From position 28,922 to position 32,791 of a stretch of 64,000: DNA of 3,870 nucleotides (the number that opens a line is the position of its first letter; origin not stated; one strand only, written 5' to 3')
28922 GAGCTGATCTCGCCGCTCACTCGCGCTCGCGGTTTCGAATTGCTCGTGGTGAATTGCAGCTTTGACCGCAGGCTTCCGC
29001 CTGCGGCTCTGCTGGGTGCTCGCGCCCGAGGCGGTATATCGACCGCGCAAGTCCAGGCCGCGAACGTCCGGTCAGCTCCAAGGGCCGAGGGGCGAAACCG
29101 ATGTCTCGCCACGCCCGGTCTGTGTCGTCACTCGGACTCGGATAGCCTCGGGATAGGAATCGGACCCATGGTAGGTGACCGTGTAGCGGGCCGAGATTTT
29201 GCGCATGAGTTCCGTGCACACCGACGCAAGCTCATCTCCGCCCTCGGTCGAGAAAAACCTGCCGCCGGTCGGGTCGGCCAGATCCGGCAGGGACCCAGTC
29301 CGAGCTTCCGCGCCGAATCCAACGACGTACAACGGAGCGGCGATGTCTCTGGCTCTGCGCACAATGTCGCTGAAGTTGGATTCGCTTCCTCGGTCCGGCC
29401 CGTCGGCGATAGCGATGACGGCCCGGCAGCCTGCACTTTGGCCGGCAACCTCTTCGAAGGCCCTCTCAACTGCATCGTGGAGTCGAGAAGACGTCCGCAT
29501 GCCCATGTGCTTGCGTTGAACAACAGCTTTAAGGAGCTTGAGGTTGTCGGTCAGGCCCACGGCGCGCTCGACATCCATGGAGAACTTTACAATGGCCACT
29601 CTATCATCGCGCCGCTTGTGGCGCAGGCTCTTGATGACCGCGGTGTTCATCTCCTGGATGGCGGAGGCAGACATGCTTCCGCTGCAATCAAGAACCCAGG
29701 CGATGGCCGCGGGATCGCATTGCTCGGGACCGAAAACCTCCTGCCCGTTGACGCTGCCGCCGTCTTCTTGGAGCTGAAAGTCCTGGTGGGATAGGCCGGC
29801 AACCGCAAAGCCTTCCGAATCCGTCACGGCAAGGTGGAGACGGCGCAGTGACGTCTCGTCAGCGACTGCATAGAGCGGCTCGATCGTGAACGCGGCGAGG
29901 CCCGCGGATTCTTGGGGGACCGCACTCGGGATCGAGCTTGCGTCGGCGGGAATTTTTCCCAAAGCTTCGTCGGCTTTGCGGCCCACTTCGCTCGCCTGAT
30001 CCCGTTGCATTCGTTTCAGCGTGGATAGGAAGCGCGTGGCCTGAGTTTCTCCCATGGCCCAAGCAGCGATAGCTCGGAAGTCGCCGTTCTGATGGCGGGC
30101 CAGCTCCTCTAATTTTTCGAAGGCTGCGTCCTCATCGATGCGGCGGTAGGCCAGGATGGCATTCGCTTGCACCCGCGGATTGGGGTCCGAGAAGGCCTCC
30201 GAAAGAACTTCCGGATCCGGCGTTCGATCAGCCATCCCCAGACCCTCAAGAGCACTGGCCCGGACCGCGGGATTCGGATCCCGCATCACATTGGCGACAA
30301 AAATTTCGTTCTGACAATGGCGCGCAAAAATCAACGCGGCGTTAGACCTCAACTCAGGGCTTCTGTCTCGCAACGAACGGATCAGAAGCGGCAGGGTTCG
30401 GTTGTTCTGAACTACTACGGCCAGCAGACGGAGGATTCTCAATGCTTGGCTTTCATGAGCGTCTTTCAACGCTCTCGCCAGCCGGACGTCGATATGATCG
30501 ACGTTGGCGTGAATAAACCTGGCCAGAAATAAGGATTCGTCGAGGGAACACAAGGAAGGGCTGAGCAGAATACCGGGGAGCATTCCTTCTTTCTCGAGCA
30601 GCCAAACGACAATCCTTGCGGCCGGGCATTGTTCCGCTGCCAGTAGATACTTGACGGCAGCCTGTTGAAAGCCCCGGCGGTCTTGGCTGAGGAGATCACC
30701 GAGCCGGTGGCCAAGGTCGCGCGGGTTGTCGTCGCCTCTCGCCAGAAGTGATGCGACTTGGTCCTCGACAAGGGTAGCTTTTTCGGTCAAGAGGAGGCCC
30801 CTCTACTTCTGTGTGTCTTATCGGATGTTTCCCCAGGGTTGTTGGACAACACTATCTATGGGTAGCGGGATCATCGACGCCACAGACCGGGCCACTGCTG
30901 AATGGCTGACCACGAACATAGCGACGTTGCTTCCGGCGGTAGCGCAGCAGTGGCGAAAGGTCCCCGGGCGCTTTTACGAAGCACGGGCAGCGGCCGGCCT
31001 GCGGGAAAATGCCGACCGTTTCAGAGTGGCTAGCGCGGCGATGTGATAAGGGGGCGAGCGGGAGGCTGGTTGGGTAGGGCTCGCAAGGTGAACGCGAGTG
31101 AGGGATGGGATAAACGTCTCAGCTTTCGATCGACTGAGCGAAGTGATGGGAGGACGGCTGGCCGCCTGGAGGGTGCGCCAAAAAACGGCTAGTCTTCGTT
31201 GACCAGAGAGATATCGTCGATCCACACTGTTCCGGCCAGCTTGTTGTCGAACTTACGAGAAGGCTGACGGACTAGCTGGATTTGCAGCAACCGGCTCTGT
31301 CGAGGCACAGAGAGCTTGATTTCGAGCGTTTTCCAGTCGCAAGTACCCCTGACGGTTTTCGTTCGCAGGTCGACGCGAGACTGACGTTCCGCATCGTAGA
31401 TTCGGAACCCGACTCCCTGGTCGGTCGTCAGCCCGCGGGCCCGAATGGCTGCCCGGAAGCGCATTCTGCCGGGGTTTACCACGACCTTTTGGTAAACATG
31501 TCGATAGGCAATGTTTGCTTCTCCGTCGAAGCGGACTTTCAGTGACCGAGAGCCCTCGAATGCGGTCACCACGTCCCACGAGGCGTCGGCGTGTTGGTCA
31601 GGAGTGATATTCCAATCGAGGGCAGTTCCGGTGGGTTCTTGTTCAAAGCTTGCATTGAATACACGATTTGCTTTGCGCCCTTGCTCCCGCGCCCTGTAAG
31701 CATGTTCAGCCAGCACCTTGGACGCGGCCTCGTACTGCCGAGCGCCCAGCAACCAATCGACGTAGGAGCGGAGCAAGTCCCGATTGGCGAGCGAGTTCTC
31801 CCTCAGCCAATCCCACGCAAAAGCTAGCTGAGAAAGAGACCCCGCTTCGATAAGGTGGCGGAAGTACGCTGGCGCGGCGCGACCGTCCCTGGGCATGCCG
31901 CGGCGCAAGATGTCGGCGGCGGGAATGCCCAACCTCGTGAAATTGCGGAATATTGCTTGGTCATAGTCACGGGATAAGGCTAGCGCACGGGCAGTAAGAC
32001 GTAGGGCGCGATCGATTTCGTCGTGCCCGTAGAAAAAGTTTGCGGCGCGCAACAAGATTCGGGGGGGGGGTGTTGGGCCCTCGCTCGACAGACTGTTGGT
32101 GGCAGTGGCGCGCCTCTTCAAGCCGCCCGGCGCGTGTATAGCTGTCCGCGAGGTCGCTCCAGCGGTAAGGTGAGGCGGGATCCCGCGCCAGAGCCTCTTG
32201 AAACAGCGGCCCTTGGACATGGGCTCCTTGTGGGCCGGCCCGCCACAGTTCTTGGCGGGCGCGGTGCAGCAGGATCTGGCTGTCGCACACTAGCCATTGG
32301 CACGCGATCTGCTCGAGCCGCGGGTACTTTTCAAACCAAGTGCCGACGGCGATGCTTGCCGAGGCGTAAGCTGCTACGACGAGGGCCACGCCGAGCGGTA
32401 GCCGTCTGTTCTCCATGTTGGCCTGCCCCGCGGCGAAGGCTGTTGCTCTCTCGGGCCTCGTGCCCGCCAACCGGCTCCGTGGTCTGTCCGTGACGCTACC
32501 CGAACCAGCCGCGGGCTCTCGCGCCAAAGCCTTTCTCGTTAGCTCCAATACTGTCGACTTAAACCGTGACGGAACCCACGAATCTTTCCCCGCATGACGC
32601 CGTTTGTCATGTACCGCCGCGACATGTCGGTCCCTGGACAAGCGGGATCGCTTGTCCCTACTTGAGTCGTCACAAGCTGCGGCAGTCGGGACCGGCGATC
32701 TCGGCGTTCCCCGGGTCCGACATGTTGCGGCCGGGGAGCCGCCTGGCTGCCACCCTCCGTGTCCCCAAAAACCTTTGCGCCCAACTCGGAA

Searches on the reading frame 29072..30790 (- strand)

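Call 32: search_protein_families(library=pfam, proteins=[window:29072-30790:-])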
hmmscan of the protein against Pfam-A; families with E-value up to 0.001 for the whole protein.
window:29072-30790:- (572 aa): 7 families
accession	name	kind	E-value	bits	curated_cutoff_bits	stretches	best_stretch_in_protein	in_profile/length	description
PF13646.12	HEAT_2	-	3.6e-16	59.7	27.7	2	168-246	7-87/88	HEAT repeats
PF00092.34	VWA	-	8e-14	52.7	23.8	1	363-521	2-168/174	von Willebrand factor type A domain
PF02985.28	HEAT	-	6.7e-11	41.8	23.5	0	166-185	6-25/31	HEAT repeat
PF13519.12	VWA_2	-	1.4e-09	39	27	1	365-464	3-106/107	von Willebrand factor type A domain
PF05762.20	VWA_CoxE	-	1.8e-06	28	26.4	1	359-484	55-179/222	VWA domain containing CoxE-like protein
PF12717.13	Cnd1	-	9.5e-05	22.9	26.4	0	167-234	28-104/162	non-SMC mitotic condensation complex subunit 1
PF13513.12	HEAT_EZ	-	0.00085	20.2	27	0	133-156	30-53/55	HEAT-like repeat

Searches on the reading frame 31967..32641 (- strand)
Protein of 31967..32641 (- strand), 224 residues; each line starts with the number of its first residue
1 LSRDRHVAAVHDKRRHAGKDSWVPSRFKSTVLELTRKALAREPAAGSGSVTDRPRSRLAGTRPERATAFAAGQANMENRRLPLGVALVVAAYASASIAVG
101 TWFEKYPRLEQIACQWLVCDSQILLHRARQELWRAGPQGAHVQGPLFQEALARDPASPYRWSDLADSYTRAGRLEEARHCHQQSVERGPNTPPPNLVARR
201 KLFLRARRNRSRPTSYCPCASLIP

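Call 49: search_protein_families(library=pfam, proteins=[window:31967-32641:-], max_evalue=0.001)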
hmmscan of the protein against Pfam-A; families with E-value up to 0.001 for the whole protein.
window:31967-32641:- (224 aa): 2 families
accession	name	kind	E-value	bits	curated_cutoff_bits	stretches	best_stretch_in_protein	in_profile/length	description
PF14559.12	TPR_19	-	2.1e-05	25.2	25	1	145-191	12-58/68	Tetratricopeptide repeat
PF07719.23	TPR_2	-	0.00078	19.8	27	0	160-190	3-33/34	Tetratricopeptide repeat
